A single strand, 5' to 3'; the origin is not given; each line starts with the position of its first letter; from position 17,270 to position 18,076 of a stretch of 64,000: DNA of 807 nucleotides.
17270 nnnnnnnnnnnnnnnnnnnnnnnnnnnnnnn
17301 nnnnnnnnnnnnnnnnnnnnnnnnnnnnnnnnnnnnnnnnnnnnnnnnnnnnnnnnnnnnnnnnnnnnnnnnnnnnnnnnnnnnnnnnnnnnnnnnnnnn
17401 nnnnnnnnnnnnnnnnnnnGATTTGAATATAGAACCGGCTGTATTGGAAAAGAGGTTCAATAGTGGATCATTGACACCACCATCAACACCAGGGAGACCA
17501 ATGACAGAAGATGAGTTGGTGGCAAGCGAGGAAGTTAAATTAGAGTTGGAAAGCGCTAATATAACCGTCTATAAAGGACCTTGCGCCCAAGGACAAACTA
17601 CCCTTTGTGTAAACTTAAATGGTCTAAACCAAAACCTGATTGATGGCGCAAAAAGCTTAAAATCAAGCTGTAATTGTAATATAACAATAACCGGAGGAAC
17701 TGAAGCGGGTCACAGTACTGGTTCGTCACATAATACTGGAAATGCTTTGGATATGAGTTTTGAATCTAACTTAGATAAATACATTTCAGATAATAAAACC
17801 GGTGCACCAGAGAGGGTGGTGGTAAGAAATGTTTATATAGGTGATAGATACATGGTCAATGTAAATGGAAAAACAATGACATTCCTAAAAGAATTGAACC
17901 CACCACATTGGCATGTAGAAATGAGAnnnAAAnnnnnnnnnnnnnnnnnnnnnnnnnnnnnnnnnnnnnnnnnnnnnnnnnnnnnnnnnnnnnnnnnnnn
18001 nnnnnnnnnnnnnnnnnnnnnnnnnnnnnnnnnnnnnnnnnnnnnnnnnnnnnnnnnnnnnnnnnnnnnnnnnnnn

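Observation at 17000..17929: Pilin-like two-helix module fused to an M15/LAS-type zinc peptidoglycan peptidase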

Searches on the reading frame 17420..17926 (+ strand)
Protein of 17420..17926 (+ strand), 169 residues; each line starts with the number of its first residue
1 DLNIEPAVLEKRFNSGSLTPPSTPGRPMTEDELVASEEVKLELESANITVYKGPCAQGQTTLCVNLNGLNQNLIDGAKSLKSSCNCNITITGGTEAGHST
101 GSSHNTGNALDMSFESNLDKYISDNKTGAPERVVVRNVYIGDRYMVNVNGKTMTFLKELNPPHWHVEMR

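Call 5: search_protein_families(library=pfam, proteins=[window:17420-17926:+], max_evalue=1)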
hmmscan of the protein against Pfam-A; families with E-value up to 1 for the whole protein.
window:17420-17926:+ (169 aa): 1 family
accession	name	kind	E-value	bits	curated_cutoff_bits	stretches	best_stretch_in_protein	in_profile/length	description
PF07482.16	DUF1522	-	0.0036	18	25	0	56-95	69-108/109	Domain of Unknown Function (DUF1522)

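Call 14: search_solved_structures(query=A2, max_evalue=10, show_alignments=4)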
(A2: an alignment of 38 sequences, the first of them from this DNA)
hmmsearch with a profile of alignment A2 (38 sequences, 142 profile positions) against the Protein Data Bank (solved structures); distinct sequences matched with E-value up to 10: 0.

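Call 24: search_protein_representatives(alignment_id=A2)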
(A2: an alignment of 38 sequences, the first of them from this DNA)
Query: 38 sequences, 142 profile positions. Proteins with E-value up to 0.001 (for the whole library): 2508; up to 1e-10: 1854; up to 1e-30: 69. The best 150 are listed.
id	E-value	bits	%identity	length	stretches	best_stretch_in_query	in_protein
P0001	5.3e-44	166.0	-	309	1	2-141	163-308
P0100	1.3e-43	164.8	-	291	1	3-141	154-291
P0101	1.5e-43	164.6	-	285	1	2-141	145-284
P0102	2.9e-42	160.4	-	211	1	2-141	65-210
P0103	3.7e-42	160.0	-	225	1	5-141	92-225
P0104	5.8e-41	156.2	-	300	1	3-141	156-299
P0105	5.9e-41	156.2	-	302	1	4-142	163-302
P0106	9.2e-40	152.3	-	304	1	2-141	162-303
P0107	1.0e-38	148.9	-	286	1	2-141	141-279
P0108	2.8e-38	147.5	-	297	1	4-141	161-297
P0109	4.6e-38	146.8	-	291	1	3-141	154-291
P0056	1.2e-37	145.5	-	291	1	2-141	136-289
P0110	1.6e-37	145.0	-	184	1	2-141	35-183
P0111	7.7e-37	142.8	-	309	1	7-141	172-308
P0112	1.7e-36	141.7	-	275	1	2-141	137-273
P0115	1.9e-35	138.3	-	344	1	3-141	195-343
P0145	2.7e-31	124.9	-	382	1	12-141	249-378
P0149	3.4e-31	124.5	-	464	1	14-140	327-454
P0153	5.1e-31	123.9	-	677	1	8-141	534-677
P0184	4.0e-29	117.8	-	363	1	7-141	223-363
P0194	1.3e-28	116.2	-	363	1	12-141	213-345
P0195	1.4e-28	116.0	-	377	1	5-140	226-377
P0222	1.8e-27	112.4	-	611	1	13-141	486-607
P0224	2.3e-27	112.1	-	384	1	14-141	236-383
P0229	3.1e-27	111.7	-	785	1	13-139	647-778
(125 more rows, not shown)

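Call 26: search_protein_families(library=pfam, proteins=[P0153, P0222, P0229, P0149, P0145, P0224, P0195, P0184, P0194, P0115], max_evalue=0.01)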
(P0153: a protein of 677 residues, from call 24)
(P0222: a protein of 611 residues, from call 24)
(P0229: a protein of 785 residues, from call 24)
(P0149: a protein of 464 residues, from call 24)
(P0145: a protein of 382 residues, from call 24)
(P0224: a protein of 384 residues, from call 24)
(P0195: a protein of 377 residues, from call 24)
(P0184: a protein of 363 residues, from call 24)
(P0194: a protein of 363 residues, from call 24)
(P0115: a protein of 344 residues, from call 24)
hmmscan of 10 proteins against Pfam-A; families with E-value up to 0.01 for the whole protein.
P0153 (677 aa): 1 family
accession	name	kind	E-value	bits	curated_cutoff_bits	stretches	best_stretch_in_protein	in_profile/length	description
PF18895.5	T4SS_pilin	-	3.4e-05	24.3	26.6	1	412-481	2-71/71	Type IV secretion system pilin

P0222 (611 aa): 0 families

P0229 (785 aa): 0 families

P0149 (464 aa): 0 families

P0145 (382 aa): 1 family
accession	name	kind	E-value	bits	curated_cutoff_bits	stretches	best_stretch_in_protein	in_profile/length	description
PF01464.25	SLT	-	7.6e-13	48.5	21.3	1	156-216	49-109/117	Transglycosylase SLT domain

P0224 (384 aa): 1 family
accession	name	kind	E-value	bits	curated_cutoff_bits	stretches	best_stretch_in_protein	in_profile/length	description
PF18895.5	T4SS_pilin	-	4.2e-07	30.4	26.6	1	49-115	2-68/71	Type IV secretion system pilin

P0195 (377 aa): 1 family
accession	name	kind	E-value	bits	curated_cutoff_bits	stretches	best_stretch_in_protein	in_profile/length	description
PF18895.5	T4SS_pilin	-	1.1e-06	29.1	26.6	1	136-201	6-71/71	Type IV secretion system pilin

P0184 (363 aa): 1 family
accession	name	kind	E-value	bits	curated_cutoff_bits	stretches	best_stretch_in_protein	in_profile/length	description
PF18895.5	T4SS_pilin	-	4.2e-06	27.2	26.6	1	55-119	7-71/71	Type IV secretion system pilin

P0194 (363 aa): 1 family
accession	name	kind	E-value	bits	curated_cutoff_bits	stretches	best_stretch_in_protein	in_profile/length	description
PF18895.5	T4SS_pilin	-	7.1e-07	29.6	26.6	1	81-144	8-70/71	Type IV secretion system pilin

P0115 (344 aa): 1 family
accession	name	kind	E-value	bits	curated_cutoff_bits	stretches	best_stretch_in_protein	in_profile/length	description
PF18895.5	T4SS_pilin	-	0.0045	17.5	26.6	1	94-158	6-70/71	Type IV secretion system pilin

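Call 29: predict_structure(alignment_id=A2)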
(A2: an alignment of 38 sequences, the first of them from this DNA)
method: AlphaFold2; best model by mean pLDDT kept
length: 150 residues; sequences in the alignment: 38
mean_pLDDT: 94.6   pTM: 0.88
mean pLDDT of the five models: 94.6, 93.4, 92.6, 92.0, 91.3
residues with pLDDT >= 90: 133; 70-90: 14; 50-70: 3; < 50: 0
segments of 3 or more residues with pLDDT < 50: none
pLDDT, mean of each block of 10 residues (from residue 1): 80 97 98 94 94 97 98 87 92 98 98 97 97 97 94
secondary structure, 60 per line:
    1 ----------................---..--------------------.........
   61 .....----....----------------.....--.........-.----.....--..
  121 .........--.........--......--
elements in order: H11-26 H52-65 E70-73 E90-94 H97-105 E112-116 E119-129 E132-140 E143-148

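Call 31: search_protein_families(library=pfam, proteins=[P0222, P0229, P0149], max_evalue=5)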
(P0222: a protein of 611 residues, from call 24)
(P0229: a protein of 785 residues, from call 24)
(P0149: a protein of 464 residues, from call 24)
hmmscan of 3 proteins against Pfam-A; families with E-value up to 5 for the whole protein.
P0222 (611 aa): 0 families

P0229 (785 aa): 0 families

P0149 (464 aa): 3 families
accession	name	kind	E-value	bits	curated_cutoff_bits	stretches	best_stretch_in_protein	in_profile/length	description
PF04956.18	TrbC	-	0.61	10.8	27.9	1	156-201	52-90/98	TrbC/VIRB2 pilin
PF19607.4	DUF6112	-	0.76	10.1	25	1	156-204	26-69/88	Family of unknown function (DUF6112)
PF18895.5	T4SS_pilin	-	2.1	8.9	26.6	1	150-200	13-62/71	Type IV secretion system pilin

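Call 40: fold_search(model_id=the predicted structure, library=pdb)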
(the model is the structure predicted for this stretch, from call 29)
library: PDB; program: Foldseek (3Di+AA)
matches with E <= 10: 695; with E <= 0.001: 0
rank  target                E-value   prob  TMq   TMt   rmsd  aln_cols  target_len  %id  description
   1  3swm_B                9.1e-02  0.15  0.22  0.23  14.9       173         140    9  The NAC domain of ANAC019 in complex with DNA, gold derivative (released 2012-04-11)
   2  5ofu_C                1.7e-01  0.06  0.17  0.08  18.0       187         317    7  Crystal structure of Leishmania major fructose-1,6-bisphosphatase in T-state. (released 2017-09-20)
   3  5a50_A                6.2e-01  0.21  0.22  0.20   8.9        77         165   16  The crystal structure of Arabidopsis thaliana CAR4 in complex with two calcium ions, Zn and Phopho Choline (released 2016-03-02)
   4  9psu_C                6.6e-01  0.21  0.19  0.11   4.3        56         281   21  IRAK4 in Complex with Compound 12 (released 2026-01-28)
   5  5ofu_A                7.0e-01  0.03  0.17  0.08  18.2       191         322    8  Crystal structure of Leishmania major fructose-1,6-bisphosphatase in T-state. (released 2017-09-20)
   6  2gag_C                7.4e-01  0.35  0.25  0.21   5.6        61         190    8  Heteroteterameric sarcosine: structure of a diflavin metaloenzyme at 1.85 a resolution (released 2006-08-08)
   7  4cij_C                7.4e-01  0.08  0.18  0.13   7.1        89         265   15  Structure of Rolling Circle Replication Initiator Protein from Geobacillus stearothermophilus. (released 2014-12-24)
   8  5oey_C                7.9e-01  0.03  0.17  0.09  16.6       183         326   10  Crystal structure of Leishmania major fructose-1,6-bisphosphatase in holo form. (released 2017-09-20)
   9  5a50_B                8.4e-01  0.08  0.17  0.16  10.7        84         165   18  The crystal structure of Arabidopsis thaliana CAR4 in complex with two calcium ions, Zn and Phopho Choline (released 2016-03-02)
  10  4psn_C                8.4e-01  0.08  0.18  0.13  17.1       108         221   12  Crystal structure of apeThermo-DBP-RP2 (released 2014-04-30)
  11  5ofu_D                8.4e-01  0.03  0.17  0.08  18.3       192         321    8  Crystal structure of Leishmania major fructose-1,6-bisphosphatase in T-state. (released 2017-09-20)
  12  9v70_A                9.0e-01  0.20  0.20  0.12   4.3        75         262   11  Structural basis of signal activation and transduction by chitin elicitor receptor kinase 1 in Oryza sativa (released 2026-02-18)
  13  5oez_A                9.5e-01  0.04  0.18  0.10  14.9       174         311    8  Crystal structure of Leishmania major fructose-1,6-bisphosphatase in apo form. (released 2017-09-20)
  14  3lgo                  1.0e+00  0.54  0.28  0.29   3.1        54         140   11  Structure of Gse1p, member of the GSE/EGO complex (released 2010-08-04)
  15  5ura_A                1.0e+00  0.04  0.16  0.18  12.6       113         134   10  Enantiomer-Specific Binding of the Potent Antinociceptive Agent SBFI-26 to Anandamide transporters FABP7 (released 2017-08-23)
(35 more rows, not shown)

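Call 43: search_protein_families(library=pfam, alignment_id=A2, max_evalue=10)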
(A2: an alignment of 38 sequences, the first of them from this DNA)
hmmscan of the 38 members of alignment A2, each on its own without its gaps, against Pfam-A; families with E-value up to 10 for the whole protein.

A. member 1, seq(150 aa): 1 family
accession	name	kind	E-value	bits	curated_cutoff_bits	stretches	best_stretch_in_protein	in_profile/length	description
PF07482.16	DUF1522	-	0.0025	18.5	25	1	37-76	69-108/109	Domain of Unknown Function (DUF1522)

B. families by the number of members that match (of 38 scanned): 16 families
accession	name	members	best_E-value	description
PF13539.11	Peptidase_M15_4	3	0.0063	D-alanyl-D-alanine carboxypeptidase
PF02557.22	VanY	2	0.13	D-alanyl-D-alanine carboxypeptidase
PF07482.16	DUF1522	1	0.0025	Domain of Unknown Function (DUF1522)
PF00108.29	Thiolase_N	1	0.0079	Thiolase, N-terminal domain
PF05820.16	Ac81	1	0.033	Baculoviridae AC81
PF22619.2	DNA_polI_exo1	1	0.041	DNA polymerase I, ribonuclease H-like domain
PF02369.22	Big_1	1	0.05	Bacterial Ig-like domain (group 1)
PF08291.16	Peptidase_M15_3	1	0.068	Peptidase M15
PF05345.18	He_PIG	1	0.068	Putative Ig domain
PF18804.6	CxC3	1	0.11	CxC3 like cysteine cluster associated with KDZ transposases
PF22747.2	Zn_ribbon_DUF2089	1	0.14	DUF2089 zinc ribbon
PF23457.1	LysM2_NFP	1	0.14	NFP LysM2 domain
PF23485.1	YBR230W-A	1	0.15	YBR230W-A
PF20130.4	DUF6520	1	0.2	Family of unknown function (DUF6520)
PF20944.2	StcE_b-sandwich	1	0.38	Metalloprotease StcE, beta-sandwich domain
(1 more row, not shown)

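Call 65: find_encoding_contigs(protein=P0145, flank=8000, max_places=2)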
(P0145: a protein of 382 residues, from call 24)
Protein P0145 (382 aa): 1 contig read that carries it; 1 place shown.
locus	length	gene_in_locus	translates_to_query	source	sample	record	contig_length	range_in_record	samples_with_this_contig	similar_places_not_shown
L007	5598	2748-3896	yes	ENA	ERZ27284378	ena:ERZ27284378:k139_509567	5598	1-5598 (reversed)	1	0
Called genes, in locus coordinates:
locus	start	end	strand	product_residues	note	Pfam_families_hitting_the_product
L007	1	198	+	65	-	?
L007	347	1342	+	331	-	-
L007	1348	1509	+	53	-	-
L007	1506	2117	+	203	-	-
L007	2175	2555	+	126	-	-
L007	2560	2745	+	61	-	PF16982:Flp1_like (weak)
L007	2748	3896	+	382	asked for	PF01464:SLT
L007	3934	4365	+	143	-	-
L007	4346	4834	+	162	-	-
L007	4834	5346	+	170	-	-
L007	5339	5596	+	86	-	?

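Call 69: search_protein_families(library=phrogs, proteins=[window:17480-17926:+], max_evalue=1)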
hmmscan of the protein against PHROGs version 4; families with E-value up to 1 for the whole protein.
window:17480-17926:+ (149 aa): 1 family
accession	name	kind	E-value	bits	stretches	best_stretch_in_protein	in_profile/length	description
phrog_10007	-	unknown function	0.17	12.5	0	24-72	140-188/218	-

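Call 97: search_dna_similar(query=window:17480-17926:+, collection=plasmids, mode=protein, max_evalue=0.01, max_rows=40)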
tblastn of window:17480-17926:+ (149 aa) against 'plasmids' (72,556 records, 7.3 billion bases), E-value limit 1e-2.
Records with a match: 35; places in all: 36; records where one place covers at least 80% of the query: 3.
Best place of each record, by identity: <60% 35.
By first word of the organism name: Streptomyces 33; Nonomuraea 1; Deinococcus 1.
By predicted mobility (MOB-suite, as given by PLSDB): non-mobilizable 23; mobilizable 10; conjugative 2.
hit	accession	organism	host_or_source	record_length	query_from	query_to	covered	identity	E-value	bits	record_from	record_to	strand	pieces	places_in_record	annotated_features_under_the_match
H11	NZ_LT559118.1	Nonomuraea gerenzanensis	-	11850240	23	149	85%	31.0%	4e-6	52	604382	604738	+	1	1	none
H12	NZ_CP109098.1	Streptomyces cellulosae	-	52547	3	149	99%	25.7%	2e-4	47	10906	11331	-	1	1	peptidoglycan-binding domain-containing protein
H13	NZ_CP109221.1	Streptomyces cellulosae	-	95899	3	149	99%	25.7%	2e-4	47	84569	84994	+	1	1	peptidoglycan-binding domain-containing protein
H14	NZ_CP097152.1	Deinococcus sp. QL22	-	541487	30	119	60%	35.4%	8e-8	57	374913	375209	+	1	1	hypothetical protein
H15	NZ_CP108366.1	Streptomyces sp. NBC_01340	-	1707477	17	105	60%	35.2%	3e-6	52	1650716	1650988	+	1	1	none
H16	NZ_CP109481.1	Streptomyces sp. NBC_01450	-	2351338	17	105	60%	35.2%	8e-6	51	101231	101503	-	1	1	none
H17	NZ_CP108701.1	Streptomyces sp. NBC_01006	-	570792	33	112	54%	35.8%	6e-7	54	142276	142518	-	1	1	hypothetical protein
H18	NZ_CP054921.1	Streptomyces sp. NA03103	Single cell,marine sediment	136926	30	102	49%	37.8%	4e-6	52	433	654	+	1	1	none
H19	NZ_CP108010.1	Streptomyces sp. NBC_00334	-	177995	14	93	54%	34.1%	8e-5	48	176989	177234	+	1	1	peptidoglycan-binding protein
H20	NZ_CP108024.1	Streptomyces sp. NBC_00316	-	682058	35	102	46%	39.1%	1e-5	51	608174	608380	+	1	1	hypothetical protein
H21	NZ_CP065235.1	Streptomyces clavuligerus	cell culture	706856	33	112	54%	31.7%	2e-4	47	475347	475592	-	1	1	hypothetical protein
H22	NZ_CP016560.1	Streptomyces clavuligerus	-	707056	33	112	54%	31.7%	2e-4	47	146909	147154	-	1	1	hypothetical protein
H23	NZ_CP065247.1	Streptomyces clavuligerus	cell culture,lab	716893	33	112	54%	31.7%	2e-4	47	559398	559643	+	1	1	hypothetical protein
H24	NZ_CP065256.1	Streptomyces clavuligerus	cell culture,lab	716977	33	112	54%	31.7%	2e-4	47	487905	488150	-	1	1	hypothetical protein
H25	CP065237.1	Streptomyces clavuligerus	cell culture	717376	33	112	54%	31.7%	2e-4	47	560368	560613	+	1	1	hypothetical protein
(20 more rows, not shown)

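Call 100: get_annotated_region(hit=H14, flank=2500)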
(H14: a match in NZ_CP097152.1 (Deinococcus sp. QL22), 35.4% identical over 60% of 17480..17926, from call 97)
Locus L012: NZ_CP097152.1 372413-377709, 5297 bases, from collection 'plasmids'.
description: Deinococcus sp. QL22 plasmid unnamed2, complete sequence
organism: Deinococcus sp. QL22 (NCBI taxid 2939437)
taxonomy: Bacteria; Deinococcota; Deinococci; Deinococcales; Deinococcaceae; Deinococcus; Deinococcus sp. QL22
host: -; source: -; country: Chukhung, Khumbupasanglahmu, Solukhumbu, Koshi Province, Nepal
typing (MOB-suite, as given by PLSDB): mobilizable; relaxase MOBP
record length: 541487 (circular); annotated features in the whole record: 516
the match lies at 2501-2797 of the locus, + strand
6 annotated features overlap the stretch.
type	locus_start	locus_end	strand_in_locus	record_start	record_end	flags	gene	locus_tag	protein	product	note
CDS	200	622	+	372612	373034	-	-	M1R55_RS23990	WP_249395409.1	hypothetical protein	-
CDS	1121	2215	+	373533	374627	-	-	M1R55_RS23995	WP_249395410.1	N-acetylmuramoyl-L-alanine amidase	-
CDS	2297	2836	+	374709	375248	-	-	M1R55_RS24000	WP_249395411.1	hypothetical protein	-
CDS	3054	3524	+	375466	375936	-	-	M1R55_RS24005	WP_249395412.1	GreA/GreB family elongation factor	GO:0032784 - regulation of DNA-templated transcription elongation [Evidence IEA]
CDS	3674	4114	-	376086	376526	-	-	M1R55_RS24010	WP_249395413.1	hypothetical protein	-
CDS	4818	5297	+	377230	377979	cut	-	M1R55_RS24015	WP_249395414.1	DeoR/GlpR family DNA-binding transcription regulator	-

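Call 101: get_annotated_region(hit=H21, flank=2500)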
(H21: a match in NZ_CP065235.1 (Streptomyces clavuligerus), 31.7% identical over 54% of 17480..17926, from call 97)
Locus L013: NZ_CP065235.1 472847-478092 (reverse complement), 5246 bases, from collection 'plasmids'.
description: Streptomyces clavuligerus strain F1D18 plasmid pF1D18A, complete sequence
organism: Streptomyces clavuligerus (NCBI taxid 1901)
taxonomy: Bacteria; Actinomycetota; Actinomycetes; Kitasatosporales; Streptomycetaceae; Streptomyces; Streptomyces clavuligerus
host: -; source: cell culture; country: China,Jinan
typing (MOB-suite, as given by PLSDB): non-mobilizable; replicon rep_cluster_12,rep_cluster_1922
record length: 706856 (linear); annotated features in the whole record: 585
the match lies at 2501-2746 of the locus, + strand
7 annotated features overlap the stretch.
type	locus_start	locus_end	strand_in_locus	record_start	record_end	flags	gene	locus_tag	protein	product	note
CDS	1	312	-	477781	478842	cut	-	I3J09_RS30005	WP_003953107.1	RNA polymerase subunit sigma-70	GO:0006355 - regulation of DNA-templated transcription [Evidence IEA]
CDS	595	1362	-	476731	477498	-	-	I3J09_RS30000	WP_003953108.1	methyltransferase domain-containing protein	-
CDS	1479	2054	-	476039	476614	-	-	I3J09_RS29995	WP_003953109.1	AAA family ATPase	-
CDS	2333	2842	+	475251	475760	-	-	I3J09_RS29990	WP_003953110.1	hypothetical protein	-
CDS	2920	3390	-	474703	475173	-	-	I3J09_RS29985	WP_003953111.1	GNAT family N-acetyltransferase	-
CDS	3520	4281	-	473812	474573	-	-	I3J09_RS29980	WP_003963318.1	ABC transporter permease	-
CDS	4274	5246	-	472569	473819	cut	-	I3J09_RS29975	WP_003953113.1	ATP-binding cassette domain-containing protein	-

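Call 102: get_annotated_region(hit=H19, flank=2500)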
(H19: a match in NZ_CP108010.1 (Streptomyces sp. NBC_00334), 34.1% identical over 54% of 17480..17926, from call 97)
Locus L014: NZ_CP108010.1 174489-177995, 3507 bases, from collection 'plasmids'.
description: Streptomyces sp. NBC_00334 plasmid unnamed2, complete sequence
organism: Streptomyces sp. NBC_00334 (NCBI taxid 2975713)
taxonomy: Bacteria; Actinomycetota; Actinomycetes; Kitasatosporales; Streptomycetaceae; Streptomyces; Streptomyces sp. NBC 00334
host: -; source: -; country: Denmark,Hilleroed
typing (MOB-suite, as given by PLSDB): conjugative; relaxase MOBF; mating-pair formation MPF_T
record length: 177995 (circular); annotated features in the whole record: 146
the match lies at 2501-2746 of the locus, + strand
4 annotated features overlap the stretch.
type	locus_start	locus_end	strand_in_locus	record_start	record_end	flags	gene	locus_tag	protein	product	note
CDS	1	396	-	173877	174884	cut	-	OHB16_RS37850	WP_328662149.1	DUF2690 domain-containing protein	-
CDS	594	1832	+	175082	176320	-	-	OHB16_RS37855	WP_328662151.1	GH25 family lysozyme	GO:0016998 - cell wall macromolecule catabolic process [Evidence IEA]; GO:0009253 - peptidoglycan catabolic process ...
CDS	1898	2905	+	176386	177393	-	-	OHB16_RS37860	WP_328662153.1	peptidoglycan-binding protein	-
CDS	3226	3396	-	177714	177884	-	-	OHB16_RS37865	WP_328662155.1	hypothetical protein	-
